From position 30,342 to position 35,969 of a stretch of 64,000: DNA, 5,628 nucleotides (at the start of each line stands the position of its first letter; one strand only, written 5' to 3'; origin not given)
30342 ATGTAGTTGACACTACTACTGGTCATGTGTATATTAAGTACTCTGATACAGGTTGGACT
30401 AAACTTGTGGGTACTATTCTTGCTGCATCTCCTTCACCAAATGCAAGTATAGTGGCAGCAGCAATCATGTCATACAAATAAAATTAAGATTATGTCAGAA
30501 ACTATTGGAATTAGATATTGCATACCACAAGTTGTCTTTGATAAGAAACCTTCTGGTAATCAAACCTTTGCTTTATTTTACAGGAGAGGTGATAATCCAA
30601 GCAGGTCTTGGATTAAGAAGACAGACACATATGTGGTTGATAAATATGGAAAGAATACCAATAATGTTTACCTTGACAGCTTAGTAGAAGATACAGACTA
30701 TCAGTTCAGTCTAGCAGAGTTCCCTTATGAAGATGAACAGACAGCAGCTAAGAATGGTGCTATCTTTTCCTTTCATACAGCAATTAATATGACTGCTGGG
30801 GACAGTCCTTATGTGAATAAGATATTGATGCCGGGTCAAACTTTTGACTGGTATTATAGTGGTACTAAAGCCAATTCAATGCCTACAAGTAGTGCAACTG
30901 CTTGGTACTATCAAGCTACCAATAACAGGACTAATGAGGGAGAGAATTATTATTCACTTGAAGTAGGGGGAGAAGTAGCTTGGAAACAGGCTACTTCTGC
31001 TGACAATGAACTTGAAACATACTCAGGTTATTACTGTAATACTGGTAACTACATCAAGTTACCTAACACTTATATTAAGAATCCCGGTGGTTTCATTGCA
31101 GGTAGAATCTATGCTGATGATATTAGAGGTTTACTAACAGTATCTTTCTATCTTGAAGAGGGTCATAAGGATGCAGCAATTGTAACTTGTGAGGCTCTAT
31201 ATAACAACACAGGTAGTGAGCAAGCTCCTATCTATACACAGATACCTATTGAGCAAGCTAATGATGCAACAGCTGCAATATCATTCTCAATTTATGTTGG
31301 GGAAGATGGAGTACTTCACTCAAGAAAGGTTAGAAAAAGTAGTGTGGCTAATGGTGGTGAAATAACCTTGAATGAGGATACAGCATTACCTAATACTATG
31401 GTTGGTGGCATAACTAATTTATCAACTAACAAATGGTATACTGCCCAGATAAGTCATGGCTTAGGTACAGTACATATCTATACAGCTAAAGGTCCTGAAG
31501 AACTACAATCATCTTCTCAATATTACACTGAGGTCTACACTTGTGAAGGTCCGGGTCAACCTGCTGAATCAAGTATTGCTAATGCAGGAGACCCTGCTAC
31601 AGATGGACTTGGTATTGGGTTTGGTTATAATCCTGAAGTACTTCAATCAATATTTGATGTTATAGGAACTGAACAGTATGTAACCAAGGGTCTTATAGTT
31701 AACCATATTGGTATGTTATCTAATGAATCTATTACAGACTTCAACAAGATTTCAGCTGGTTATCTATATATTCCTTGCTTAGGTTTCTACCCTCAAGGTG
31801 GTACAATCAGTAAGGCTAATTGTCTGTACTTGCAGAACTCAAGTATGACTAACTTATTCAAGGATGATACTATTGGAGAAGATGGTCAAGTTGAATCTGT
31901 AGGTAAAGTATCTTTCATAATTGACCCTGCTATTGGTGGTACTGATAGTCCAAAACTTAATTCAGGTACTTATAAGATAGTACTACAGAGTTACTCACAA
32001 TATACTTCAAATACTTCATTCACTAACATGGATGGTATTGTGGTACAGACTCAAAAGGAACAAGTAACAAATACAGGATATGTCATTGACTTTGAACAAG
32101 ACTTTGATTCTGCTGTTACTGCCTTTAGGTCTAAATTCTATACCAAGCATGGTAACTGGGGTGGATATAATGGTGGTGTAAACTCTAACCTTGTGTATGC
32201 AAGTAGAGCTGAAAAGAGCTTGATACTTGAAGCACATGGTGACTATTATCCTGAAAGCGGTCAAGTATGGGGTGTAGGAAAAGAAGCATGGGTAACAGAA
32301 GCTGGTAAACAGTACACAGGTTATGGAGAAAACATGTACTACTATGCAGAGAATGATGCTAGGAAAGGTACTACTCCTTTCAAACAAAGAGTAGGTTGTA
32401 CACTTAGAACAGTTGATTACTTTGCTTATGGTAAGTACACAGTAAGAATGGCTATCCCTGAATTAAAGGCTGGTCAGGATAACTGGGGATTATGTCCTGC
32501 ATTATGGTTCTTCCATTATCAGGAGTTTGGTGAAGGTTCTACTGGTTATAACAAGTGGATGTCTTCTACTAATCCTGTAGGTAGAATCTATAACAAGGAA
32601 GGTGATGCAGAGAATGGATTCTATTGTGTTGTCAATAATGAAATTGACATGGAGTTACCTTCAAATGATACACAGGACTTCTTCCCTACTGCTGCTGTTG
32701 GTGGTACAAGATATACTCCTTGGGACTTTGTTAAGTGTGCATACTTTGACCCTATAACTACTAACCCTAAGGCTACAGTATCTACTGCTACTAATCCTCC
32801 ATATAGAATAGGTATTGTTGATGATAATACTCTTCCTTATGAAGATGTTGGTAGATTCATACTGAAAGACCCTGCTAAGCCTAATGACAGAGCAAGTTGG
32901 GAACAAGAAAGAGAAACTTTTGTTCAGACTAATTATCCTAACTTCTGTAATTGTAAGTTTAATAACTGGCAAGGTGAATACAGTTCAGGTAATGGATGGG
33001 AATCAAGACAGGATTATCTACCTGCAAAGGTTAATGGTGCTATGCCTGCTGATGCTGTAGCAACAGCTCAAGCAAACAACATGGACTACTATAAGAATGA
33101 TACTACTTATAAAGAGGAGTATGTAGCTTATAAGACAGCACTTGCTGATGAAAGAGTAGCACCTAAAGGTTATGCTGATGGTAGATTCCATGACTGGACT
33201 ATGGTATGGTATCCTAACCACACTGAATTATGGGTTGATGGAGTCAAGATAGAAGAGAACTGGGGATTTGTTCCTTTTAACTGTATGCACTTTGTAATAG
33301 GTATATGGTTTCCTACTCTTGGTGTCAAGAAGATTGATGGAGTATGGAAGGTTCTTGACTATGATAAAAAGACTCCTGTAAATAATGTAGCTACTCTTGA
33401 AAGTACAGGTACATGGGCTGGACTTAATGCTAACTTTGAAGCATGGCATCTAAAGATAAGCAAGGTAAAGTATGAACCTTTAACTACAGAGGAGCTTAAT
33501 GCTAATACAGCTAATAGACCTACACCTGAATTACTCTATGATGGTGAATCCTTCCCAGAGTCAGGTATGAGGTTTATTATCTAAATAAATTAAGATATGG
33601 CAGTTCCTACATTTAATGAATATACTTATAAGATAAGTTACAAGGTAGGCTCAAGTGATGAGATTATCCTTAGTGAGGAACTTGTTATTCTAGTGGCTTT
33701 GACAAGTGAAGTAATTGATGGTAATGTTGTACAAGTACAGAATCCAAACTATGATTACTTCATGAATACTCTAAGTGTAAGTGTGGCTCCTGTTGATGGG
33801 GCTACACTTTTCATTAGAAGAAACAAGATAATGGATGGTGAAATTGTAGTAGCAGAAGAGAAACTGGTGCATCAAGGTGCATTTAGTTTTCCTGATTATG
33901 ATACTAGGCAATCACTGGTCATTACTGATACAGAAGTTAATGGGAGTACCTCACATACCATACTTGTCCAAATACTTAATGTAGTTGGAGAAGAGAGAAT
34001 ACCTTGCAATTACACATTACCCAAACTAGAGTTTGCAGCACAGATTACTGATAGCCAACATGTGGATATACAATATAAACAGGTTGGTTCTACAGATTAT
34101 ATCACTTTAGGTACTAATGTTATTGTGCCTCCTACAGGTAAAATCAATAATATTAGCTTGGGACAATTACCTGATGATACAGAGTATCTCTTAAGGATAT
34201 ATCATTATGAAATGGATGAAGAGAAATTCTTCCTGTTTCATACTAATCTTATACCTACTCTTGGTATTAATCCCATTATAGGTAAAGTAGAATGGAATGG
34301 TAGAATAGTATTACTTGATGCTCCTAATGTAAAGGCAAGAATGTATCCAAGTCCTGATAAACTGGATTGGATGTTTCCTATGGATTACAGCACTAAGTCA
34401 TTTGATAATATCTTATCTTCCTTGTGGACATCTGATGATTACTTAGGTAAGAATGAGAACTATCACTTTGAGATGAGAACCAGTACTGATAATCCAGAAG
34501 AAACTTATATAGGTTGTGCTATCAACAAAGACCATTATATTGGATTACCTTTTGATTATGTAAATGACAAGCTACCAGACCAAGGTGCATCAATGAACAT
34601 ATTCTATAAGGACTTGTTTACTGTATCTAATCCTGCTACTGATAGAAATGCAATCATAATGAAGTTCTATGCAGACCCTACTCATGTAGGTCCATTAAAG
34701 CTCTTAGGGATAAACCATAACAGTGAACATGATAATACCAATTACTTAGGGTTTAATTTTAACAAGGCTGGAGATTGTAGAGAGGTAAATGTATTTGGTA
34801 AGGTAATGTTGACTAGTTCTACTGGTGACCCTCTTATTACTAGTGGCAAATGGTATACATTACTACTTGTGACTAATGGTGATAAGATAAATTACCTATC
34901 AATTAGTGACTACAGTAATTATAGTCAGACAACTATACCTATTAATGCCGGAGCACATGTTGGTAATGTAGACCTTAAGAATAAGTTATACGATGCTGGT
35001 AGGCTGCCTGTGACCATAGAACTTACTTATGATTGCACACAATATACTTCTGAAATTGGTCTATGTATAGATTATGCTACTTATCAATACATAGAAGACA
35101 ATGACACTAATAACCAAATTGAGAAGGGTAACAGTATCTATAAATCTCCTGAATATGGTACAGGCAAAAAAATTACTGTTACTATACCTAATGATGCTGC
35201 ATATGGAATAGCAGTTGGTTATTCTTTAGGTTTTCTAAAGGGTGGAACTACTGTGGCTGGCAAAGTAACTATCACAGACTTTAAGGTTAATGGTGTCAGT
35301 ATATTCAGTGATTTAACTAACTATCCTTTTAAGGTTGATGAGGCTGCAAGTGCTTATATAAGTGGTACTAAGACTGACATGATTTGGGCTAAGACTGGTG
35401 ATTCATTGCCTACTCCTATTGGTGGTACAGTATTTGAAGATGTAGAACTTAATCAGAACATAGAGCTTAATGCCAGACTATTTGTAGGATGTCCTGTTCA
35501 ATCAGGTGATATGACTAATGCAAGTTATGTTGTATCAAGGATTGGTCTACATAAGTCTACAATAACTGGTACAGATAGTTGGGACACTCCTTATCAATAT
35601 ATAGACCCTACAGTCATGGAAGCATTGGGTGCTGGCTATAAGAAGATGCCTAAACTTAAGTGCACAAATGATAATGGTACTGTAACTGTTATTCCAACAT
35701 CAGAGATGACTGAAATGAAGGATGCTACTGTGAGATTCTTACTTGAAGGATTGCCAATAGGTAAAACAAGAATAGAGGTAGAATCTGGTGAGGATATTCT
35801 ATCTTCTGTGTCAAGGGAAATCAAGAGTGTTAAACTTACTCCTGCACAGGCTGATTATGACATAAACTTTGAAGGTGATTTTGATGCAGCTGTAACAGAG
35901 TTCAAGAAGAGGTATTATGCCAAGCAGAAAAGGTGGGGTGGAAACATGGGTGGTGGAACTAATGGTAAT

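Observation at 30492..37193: Two tandem giant fibre paralogues, each ending in a GH16-like glycoside hydrolase domain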

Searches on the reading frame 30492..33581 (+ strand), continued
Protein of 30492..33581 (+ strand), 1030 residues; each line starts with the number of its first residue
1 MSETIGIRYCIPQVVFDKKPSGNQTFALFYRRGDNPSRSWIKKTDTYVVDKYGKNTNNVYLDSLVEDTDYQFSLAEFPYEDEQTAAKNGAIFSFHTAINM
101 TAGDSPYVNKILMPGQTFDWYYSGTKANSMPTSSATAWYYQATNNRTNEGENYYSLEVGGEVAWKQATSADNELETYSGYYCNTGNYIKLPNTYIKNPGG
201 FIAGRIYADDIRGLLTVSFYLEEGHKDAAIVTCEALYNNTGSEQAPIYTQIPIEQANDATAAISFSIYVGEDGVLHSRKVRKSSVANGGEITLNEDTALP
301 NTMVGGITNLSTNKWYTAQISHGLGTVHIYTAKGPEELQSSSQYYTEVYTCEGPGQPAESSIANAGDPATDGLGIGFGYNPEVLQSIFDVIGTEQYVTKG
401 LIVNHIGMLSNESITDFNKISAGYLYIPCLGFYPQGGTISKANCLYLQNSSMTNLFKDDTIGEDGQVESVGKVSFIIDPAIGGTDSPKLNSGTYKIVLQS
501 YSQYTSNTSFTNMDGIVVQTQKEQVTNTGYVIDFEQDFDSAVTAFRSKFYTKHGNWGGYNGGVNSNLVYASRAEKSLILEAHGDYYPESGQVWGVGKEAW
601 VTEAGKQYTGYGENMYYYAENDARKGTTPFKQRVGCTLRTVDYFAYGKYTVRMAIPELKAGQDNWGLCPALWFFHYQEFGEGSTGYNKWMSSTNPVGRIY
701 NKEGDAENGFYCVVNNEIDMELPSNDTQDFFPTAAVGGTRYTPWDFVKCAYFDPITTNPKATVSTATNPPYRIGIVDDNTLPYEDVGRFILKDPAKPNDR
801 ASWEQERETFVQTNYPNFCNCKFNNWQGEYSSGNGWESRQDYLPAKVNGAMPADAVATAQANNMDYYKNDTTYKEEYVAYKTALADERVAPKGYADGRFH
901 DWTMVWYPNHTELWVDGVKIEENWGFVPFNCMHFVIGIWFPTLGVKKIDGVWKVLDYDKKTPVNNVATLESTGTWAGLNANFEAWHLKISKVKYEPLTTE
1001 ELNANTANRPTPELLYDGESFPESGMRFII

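Call 58: fold_search(model_id=the predicted structure, library=viral)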
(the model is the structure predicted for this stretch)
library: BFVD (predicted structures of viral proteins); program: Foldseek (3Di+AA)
matches with E <= 10: 1016; with E <= 0.001: 71
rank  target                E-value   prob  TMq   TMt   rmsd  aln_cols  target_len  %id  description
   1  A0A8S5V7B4            1.2e-51  1.00  0.52  0.51  18.8      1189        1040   25  (1-3,1-4)-beta-D-glucan 4-glucanohydrolase [CrAss-like virus sp. ctUXy6]
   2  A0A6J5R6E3            1.1e-08  1.00  0.15  0.17  25.1      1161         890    8  LamG domain containing protein (Fragment) [uncultured Caudovirales phage]
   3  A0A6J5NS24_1          1.5e-07  1.00  0.17  0.20  23.9      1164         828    7  Concanavalin A-like lectin/glucanases superfamily (Fragment) [uncultured Caudovirales phage]
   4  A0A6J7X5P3            4.4e-07  0.96  0.12  0.16  26.6      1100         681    8  Concanavalin A-like lectin/glucanases superfamily [uncultured Caudovirales phage]
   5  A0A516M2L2            1.4e-06  0.91  0.14  0.16  31.6      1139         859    9  (no name in the UniProt tables at hand)
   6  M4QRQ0                3.2e-06  0.82  0.14  0.15  32.4      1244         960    9  LamG-like jellyroll fold domain-containing protein [Synechococcus phage S-SKS1]
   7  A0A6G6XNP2            3.4e-06  0.85  0.14  0.10  33.8      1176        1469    9  (no name in the UniProt tables at hand)
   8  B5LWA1                4.9e-06  1.00  0.15  0.30  12.7       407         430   10  Uncharacterized protein [Feldmannia species virus]
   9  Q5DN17                1.1e-05  0.87  0.11  0.13  29.8      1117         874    7  Gp88 [Alphaproteobacteria phage PhiJL001]
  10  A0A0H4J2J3            1.2e-05  0.99  0.12  0.24  26.6      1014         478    7  Uncharacterized protein [Stenotrophomonas phage IME-SM1]
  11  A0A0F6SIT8            1.5e-05  1.00  0.16  0.36  22.8       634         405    8  (no name in the UniProt tables at hand)
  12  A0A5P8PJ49            2.0e-05  0.90  0.12  0.18  26.6       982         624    7  Uncharacterized protein [Stenotrophomonas phage Mendera]
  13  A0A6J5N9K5            2.2e-05  1.00  0.14  0.24  30.2       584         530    9  Concanavalin A-like lectin/glucanases superfamily [uncultured Caudovirales phage]
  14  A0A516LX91            2.9e-05  0.21  0.09  0.09  38.3      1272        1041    9  (no name in the UniProt tables at hand)
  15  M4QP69                3.7e-05  0.87  0.11  0.20  25.1       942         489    7  LamG-like jellyroll fold domain-containing protein [Synechococcus phage S-SKS1]
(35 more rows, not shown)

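Call 79: search_protein_families(library=ncbifam, proteins=[window:30492-33581:+], max_evalue=0.1)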
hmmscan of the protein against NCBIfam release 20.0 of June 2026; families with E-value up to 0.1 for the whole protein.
window:30492-33581:+ (1030 aa): 0 families

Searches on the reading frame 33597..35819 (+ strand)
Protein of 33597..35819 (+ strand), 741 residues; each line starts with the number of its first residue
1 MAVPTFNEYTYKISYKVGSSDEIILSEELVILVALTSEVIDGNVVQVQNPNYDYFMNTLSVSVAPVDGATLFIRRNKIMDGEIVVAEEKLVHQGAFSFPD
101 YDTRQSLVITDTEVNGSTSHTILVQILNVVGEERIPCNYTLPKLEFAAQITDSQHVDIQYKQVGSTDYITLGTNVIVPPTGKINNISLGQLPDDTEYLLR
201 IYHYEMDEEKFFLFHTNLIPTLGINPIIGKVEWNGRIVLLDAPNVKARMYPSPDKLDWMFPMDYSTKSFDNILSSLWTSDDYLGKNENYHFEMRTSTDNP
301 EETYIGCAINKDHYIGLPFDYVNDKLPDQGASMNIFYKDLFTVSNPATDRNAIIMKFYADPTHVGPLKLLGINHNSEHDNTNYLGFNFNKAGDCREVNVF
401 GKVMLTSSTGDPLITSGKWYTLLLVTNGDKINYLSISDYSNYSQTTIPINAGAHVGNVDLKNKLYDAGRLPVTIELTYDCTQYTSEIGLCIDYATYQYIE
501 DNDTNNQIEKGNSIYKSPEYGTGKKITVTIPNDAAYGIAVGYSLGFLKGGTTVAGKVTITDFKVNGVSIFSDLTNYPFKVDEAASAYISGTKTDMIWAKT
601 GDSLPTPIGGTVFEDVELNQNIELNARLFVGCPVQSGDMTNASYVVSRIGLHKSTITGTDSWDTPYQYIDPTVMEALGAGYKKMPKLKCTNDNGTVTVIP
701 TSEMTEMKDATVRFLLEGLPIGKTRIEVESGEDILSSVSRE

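Call 77: search_solved_structures(query=window:33597-35819:+, max_evalue=10)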
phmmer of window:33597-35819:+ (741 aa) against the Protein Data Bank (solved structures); distinct sequences matched with E-value up to 10: 0.
